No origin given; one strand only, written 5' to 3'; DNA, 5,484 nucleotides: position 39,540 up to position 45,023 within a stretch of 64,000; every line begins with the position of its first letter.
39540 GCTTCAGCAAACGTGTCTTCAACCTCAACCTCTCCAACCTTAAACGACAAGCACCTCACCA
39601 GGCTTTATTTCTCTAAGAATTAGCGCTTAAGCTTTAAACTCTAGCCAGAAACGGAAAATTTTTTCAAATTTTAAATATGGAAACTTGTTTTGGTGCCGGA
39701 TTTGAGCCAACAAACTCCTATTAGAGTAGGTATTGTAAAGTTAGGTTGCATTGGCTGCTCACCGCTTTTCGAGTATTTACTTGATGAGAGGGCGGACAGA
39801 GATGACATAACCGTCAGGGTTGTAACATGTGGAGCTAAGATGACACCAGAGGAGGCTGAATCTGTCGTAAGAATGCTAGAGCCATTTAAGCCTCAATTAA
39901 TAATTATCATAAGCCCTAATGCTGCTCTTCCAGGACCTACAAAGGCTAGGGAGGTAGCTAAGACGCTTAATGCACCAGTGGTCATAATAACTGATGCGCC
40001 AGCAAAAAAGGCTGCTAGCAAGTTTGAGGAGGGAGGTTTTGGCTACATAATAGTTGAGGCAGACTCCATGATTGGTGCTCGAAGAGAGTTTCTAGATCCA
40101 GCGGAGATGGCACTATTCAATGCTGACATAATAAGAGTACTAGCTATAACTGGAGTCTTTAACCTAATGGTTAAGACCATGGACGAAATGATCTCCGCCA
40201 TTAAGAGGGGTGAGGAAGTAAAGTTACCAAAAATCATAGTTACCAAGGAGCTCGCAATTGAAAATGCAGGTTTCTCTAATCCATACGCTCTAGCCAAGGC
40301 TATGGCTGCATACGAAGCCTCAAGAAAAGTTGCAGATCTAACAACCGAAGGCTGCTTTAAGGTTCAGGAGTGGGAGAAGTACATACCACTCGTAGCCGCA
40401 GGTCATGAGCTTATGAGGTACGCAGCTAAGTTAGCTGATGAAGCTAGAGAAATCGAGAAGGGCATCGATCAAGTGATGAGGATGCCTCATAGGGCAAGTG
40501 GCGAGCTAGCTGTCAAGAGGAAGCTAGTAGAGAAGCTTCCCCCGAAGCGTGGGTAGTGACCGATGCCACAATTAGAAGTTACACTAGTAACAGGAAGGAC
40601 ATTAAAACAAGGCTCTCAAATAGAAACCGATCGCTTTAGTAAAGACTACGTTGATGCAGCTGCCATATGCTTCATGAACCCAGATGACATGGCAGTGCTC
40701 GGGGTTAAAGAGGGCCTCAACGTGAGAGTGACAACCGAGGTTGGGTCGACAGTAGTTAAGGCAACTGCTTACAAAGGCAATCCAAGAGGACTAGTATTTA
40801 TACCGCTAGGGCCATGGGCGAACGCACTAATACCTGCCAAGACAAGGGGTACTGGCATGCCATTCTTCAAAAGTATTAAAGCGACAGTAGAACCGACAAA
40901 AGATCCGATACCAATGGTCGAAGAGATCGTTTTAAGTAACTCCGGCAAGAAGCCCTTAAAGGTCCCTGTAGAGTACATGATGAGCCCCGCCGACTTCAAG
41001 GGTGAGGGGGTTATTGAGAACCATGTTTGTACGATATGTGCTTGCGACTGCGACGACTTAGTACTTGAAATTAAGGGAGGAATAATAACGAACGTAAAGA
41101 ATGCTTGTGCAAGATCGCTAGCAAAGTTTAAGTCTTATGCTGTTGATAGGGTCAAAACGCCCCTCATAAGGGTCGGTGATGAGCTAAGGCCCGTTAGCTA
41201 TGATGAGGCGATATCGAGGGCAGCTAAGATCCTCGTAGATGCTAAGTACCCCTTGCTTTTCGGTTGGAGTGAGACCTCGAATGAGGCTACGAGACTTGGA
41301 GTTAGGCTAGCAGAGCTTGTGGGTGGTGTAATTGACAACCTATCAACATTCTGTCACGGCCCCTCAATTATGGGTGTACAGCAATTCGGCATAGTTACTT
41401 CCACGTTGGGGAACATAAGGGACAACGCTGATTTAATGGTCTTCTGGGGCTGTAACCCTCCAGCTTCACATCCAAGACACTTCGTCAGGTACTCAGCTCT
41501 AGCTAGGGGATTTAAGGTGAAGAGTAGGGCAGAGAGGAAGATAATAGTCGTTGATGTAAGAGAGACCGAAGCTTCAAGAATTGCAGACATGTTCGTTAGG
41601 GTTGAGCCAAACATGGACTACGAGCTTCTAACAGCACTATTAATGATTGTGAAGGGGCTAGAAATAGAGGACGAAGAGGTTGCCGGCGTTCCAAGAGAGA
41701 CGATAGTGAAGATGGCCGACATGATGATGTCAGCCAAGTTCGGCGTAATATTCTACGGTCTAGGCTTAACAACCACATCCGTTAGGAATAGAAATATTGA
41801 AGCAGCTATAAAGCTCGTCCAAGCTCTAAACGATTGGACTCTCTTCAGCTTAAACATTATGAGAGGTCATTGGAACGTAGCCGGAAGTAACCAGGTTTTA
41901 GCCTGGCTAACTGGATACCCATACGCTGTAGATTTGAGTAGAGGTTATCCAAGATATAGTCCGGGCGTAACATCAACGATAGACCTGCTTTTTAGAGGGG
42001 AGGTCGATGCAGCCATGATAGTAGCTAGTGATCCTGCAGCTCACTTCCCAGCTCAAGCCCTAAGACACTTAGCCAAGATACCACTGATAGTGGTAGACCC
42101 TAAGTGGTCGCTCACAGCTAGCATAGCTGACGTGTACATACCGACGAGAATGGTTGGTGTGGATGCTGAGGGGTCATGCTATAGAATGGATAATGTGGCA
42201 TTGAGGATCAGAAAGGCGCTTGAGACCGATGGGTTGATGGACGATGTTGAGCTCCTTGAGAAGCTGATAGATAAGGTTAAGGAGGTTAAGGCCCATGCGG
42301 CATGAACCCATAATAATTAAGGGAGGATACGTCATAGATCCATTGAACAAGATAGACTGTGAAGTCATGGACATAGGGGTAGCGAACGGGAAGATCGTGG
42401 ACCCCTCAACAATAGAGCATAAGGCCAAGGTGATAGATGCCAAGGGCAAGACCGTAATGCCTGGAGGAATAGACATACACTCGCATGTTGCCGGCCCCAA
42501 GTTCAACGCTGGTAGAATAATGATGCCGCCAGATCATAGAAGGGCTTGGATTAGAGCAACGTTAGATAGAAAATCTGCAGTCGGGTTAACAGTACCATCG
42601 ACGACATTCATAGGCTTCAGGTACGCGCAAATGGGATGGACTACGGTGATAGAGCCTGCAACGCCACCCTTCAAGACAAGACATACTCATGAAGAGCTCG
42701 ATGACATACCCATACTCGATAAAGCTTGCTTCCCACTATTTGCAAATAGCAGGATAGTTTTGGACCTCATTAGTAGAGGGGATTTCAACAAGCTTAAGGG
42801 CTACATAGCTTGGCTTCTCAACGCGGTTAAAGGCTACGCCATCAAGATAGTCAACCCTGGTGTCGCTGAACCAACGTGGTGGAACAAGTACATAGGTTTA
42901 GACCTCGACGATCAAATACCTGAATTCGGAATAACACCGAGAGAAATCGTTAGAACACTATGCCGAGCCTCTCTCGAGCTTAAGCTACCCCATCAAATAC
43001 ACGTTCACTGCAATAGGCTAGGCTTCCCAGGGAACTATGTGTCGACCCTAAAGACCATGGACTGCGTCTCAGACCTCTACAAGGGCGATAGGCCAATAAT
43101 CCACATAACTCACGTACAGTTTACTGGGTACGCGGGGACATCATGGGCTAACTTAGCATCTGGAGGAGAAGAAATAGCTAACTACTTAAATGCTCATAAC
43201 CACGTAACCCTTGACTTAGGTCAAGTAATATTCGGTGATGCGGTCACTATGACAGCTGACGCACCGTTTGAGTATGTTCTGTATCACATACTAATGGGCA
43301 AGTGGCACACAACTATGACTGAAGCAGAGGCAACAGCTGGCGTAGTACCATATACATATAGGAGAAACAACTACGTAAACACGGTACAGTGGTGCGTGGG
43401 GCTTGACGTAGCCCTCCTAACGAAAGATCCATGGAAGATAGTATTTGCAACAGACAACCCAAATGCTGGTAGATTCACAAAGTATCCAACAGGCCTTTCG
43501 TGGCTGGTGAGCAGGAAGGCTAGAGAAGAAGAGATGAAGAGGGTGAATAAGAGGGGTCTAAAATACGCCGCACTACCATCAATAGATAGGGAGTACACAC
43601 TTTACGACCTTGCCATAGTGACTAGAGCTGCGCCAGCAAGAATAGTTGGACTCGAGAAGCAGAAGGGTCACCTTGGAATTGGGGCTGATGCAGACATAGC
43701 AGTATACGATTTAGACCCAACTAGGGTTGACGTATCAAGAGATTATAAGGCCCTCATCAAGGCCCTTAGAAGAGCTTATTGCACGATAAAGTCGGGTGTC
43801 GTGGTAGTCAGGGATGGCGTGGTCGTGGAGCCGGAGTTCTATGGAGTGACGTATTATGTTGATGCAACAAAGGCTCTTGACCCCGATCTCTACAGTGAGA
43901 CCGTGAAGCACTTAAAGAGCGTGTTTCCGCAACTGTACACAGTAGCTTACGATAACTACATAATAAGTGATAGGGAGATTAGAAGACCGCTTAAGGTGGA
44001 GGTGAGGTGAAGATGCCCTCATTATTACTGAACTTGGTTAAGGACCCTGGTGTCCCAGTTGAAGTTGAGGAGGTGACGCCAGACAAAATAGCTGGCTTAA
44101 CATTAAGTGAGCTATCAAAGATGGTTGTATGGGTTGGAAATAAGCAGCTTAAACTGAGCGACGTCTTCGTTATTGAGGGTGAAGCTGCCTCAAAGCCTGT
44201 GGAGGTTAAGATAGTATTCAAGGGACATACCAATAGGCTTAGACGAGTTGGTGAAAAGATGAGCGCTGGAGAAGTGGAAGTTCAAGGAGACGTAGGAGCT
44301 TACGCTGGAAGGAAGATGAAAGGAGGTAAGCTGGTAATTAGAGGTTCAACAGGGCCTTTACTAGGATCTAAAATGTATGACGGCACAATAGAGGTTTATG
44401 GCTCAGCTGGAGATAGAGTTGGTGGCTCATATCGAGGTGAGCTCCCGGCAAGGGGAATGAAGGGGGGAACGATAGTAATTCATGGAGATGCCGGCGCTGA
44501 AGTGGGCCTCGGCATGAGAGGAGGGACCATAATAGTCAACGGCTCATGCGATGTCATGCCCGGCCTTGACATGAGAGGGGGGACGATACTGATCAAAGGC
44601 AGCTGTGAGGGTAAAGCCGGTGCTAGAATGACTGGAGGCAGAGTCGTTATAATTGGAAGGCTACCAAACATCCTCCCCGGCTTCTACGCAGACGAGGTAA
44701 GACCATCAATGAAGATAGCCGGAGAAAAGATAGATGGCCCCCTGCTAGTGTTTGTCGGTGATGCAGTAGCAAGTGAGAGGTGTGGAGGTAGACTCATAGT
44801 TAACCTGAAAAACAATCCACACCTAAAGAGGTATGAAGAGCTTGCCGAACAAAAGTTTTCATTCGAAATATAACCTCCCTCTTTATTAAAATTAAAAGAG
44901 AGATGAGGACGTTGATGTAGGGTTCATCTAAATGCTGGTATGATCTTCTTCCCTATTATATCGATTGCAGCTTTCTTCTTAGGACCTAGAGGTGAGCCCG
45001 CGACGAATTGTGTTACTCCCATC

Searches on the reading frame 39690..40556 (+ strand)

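Call 36: search_protein_families(library=pfam, proteins=[window:39690-40556:+], max_evalue=0.001)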
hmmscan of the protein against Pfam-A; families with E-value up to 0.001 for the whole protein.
window:39690-40556:+ (288 aa): 1 family
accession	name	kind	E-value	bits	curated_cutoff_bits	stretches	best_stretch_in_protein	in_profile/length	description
PF01993.23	MTD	-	3.6e-119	397.6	25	1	11-282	1-272/274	methylene-5,6,7,8-tetrahydromethanopterin dehydrogenase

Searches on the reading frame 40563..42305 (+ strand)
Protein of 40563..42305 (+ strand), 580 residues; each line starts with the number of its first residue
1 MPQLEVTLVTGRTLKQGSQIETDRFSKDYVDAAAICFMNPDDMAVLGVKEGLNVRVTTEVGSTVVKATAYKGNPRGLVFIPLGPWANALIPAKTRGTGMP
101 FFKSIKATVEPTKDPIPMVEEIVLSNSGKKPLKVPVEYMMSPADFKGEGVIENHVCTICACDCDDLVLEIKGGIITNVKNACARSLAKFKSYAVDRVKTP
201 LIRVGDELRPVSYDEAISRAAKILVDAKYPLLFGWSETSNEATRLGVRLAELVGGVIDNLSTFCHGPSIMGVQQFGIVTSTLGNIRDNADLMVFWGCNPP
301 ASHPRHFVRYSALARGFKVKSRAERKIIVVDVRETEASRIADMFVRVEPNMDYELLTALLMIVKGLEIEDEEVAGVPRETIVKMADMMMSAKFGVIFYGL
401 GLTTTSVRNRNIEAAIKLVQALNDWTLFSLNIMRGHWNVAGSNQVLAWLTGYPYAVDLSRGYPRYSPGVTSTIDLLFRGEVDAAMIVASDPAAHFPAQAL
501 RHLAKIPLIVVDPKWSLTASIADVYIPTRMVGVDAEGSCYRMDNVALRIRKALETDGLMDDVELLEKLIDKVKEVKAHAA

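Call 36: search_protein_families(library=pfam, proteins=[window:40563-42305:+], max_evalue=0.001)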
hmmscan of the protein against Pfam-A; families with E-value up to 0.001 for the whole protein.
window:40563-42305:+ (580 aa): 2 families
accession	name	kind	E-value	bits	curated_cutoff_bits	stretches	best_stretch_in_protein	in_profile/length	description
PF01568.27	Molydop_binding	-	1.6e-16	60.7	26.8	1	7-104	2-108/110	Molydopterin dinucleotide binding domain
PF00384.28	Molybdopterin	-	1.4e-13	51.1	24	1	196-529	1-311/353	Molybdopterin oxidoreductase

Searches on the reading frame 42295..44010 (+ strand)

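Call 36: search_protein_families(library=pfam, proteins=[window:42295-44010:+], max_evalue=0.001)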
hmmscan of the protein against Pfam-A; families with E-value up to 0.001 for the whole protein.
window:42295-44010:+ (571 aa): 2 families
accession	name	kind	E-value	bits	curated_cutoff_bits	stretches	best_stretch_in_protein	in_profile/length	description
PF07969.17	Amidohydro_3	-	5.7e-58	198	29.7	1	45-505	1-472/472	Amidohydrolase family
PF01979.26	Amidohydro_1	-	1.2e-06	28.5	25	0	445-501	292-342/345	Amidohydrolase family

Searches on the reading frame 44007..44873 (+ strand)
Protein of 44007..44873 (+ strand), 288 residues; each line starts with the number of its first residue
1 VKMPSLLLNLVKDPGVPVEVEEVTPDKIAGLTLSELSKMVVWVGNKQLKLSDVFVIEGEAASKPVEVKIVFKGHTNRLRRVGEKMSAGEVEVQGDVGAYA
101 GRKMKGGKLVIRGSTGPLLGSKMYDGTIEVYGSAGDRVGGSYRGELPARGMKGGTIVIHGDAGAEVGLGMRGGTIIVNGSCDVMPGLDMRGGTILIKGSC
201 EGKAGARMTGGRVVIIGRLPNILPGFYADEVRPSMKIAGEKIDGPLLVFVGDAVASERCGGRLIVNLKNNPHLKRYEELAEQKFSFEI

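Call 37: search_protein_families(library=pfam, proteins=[window:44007-44873:+], max_evalue=0.001)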
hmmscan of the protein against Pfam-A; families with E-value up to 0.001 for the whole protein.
window:44007-44873:+ (288 aa): 1 family
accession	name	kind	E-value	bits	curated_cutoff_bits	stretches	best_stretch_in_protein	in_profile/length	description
PF01493.24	GXGXG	-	4.5e-08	33.3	32.5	1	118-215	63-162/190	GXGXG motif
